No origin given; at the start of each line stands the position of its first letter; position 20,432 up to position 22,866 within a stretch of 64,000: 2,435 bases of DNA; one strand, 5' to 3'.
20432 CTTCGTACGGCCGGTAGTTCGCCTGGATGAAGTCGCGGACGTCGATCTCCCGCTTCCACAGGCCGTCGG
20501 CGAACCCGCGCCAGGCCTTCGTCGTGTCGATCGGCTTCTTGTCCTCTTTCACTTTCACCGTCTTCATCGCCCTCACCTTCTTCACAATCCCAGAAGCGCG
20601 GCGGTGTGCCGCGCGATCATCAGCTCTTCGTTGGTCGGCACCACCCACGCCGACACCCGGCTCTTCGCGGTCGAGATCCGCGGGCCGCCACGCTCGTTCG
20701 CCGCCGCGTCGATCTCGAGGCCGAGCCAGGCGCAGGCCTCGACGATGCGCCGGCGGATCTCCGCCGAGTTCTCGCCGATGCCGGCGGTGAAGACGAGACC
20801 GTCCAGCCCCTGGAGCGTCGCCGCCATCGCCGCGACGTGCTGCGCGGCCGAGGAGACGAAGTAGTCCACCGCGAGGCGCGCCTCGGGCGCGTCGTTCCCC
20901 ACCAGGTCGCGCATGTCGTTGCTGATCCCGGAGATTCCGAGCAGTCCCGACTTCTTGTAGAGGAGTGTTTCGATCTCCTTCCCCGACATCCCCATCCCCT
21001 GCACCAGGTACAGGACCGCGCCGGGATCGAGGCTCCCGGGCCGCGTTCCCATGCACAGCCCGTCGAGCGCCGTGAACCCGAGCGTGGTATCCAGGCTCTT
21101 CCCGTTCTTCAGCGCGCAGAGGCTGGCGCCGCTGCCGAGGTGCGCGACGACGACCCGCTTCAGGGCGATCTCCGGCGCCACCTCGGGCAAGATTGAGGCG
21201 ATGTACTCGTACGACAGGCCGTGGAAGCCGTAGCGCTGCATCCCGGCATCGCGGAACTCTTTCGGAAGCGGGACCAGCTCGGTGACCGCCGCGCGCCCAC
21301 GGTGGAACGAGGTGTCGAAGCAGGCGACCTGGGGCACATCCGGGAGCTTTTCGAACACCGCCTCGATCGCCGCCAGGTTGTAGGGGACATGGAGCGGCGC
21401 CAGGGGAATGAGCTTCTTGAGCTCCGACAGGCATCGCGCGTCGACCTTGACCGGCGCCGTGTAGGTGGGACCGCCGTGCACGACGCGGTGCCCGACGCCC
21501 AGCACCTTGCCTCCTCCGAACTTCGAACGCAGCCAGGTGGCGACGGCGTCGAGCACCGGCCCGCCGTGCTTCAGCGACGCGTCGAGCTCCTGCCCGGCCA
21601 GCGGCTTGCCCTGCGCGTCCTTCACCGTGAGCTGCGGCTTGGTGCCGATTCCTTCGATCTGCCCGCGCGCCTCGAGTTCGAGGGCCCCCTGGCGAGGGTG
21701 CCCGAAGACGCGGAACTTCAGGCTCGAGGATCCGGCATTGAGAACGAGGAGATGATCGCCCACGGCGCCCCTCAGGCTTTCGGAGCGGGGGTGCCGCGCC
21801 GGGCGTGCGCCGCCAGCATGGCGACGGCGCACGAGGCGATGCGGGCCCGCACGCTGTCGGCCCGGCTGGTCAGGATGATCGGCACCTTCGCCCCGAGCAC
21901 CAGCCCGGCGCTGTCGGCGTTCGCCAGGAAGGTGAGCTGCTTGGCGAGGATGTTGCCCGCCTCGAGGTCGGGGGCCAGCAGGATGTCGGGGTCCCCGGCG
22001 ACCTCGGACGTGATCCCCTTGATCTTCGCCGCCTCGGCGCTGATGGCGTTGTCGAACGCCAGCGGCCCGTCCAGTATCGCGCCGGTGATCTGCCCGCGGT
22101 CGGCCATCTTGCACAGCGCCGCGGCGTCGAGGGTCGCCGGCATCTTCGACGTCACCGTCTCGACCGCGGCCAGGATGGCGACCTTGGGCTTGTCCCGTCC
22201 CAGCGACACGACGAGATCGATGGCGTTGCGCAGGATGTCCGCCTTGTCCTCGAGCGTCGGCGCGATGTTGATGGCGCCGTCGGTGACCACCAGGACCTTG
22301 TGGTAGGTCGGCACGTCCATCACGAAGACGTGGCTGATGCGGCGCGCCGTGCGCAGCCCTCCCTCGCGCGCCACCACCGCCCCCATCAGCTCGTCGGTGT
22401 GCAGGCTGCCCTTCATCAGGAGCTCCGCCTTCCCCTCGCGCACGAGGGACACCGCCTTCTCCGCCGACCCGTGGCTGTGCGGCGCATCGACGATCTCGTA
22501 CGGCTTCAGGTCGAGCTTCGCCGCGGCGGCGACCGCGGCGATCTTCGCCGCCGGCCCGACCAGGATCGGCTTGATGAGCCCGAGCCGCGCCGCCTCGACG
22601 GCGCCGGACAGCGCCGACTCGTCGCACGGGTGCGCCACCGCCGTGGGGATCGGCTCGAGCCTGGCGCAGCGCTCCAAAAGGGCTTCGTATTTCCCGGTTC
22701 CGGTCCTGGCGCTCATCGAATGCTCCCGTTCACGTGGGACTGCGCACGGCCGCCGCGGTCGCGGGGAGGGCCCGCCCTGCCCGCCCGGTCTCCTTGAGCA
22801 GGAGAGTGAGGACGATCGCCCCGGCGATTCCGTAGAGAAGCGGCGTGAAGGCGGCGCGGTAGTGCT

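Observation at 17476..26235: Complete serine-to-acetate plus formate fermentation route encoded in one co-directional string (sdaA-MFS-pta-ackA-pflB-pflA)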

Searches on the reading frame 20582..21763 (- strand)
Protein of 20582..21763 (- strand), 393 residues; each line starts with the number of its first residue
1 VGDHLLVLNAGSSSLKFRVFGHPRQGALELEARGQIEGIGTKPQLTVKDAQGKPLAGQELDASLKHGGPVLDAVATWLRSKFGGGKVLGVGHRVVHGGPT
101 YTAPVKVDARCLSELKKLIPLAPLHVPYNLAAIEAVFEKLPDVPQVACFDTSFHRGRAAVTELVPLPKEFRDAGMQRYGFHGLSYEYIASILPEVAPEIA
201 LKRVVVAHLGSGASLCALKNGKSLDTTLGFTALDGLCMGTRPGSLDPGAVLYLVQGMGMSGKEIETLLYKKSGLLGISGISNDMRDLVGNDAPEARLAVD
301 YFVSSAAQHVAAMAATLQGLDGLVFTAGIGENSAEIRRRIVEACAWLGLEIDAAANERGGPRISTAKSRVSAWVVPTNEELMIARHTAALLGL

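Call 6: search_protein_families(library=pfam, proteins=[window:20582-21763:-], max_evalue=0.01)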
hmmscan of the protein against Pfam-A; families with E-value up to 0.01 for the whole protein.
window:20582-21763:- (393 aa): 1 family
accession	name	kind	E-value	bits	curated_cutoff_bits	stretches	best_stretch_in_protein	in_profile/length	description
PF00871.23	Acetate_kinase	-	2.2e-106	356.3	22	1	5-385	2-392/392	Acetokinase family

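Call 7: search_protein_families(library=ncbifam, proteins=[window:20582-21763:-], max_evalue=0.001)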
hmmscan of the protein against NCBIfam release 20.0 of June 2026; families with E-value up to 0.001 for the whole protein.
window:20582-21763:- (393 aa): 8 families
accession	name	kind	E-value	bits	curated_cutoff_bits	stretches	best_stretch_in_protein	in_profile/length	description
NF005462.0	PRK07058.1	equivalog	6.7e-126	420.5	486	1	3-391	4-390/396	acetate/propionate family kinase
TIGR00016.1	ackA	subfamily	3e-105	352.3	293.4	1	4-390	5-403/405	acetate/propionate family kinase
NF009045.0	PRK12379.1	equivalog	2.7e-91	306.4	580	1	5-388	7-390/402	propionate kinase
NF009063.0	PRK12397.1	equivalog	6.1e-85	285.3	659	1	2-386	2-388/404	acetate/propionate family kinase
NF005520.0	PRK07157.1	equivalog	6.9e-82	275.7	561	1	3-389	3-396/400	acetate kinase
NF009099.0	PRK12440.1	equivalog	1.4e-74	251.5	693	1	4-391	5-397/397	acetate/propionate family kinase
NF002834.0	PRK03011.1-5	subfamily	9.6e-18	64.4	222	1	177-348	150-324/357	butyrate kinase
TIGR02707.1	butyr_kinase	equivalog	2.5e-09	36.6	289.1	1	203-347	175-320/351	butyrate kinase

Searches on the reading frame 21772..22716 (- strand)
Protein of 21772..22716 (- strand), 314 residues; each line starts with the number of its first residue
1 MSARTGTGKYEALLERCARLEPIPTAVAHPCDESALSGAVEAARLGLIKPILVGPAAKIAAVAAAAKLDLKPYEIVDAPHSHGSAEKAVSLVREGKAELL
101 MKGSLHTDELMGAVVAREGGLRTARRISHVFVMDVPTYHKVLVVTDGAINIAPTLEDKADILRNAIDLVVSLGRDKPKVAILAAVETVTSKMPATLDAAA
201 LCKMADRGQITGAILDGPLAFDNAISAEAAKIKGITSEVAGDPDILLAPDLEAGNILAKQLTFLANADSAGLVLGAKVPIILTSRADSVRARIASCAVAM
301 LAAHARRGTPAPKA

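Call 6: search_protein_families(library=pfam, proteins=[window:21772-22716:-], max_evalue=0.01)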
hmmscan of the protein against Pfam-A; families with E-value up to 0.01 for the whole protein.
window:21772-22716:- (314 aa): 1 family
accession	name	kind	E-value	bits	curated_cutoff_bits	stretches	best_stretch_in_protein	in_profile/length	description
PF01515.24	PTA_PTB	-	2.7e-45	155.6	24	1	87-299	107-318/319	Phosphate acetyl/butaryl transferase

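Call 7: search_protein_families(library=ncbifam, proteins=[window:21772-22716:-], max_evalue=0.001)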
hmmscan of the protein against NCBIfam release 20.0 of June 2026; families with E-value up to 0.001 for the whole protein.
window:21772-22716:- (314 aa): 10 families
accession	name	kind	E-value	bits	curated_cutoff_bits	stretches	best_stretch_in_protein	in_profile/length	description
NF008852.0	PRK11890.1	subfamily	8.7e-157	521.1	413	1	6-309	6-309/315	phosphate acetyltransferase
NF006045.0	PRK08190.1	subfamily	4e-153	510.6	282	1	8-309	162-463/467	bifunctional enoyl-CoA hydratase/phosphate acetyltransferase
TIGR02706.1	P_butyryltrans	equivalog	2.8e-98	328.7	410.5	1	11-303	2-294/294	phosphate butyryltransferase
NF004472.0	PRK05805.1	subfamily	3.4e-98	328.4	399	1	10-305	5-300/302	phosphate butyryltransferase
NF005837.0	PRK07742.1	equivalog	1.1e-87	294.2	409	1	9-304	2-298/299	phosphate butyryltransferase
TIGR02709.1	branched_ptb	equivalog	7.8e-40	137.2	475.15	1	81-300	53-269/271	branched-chain phosphotransacylase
NF007233.1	PRK09653.1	subfamily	7.7e-24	84.8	310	1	88-289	106-305/319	phosphotransacetylase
TIGR00651.1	pta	equivalog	6.2e-22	78.4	311.2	1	92-298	97-302/304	phosphate acetyltransferase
NF004167.0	PRK05632.1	equivalog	9.5e-15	54.2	418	1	127-285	530-685/708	phosphate acetyltransferase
TIGR03270.1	methan_mark_4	hypoth_equivalog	0.00019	20.9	190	0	86-289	8-194/204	methanogenesis marker protein Mmp4/MtxX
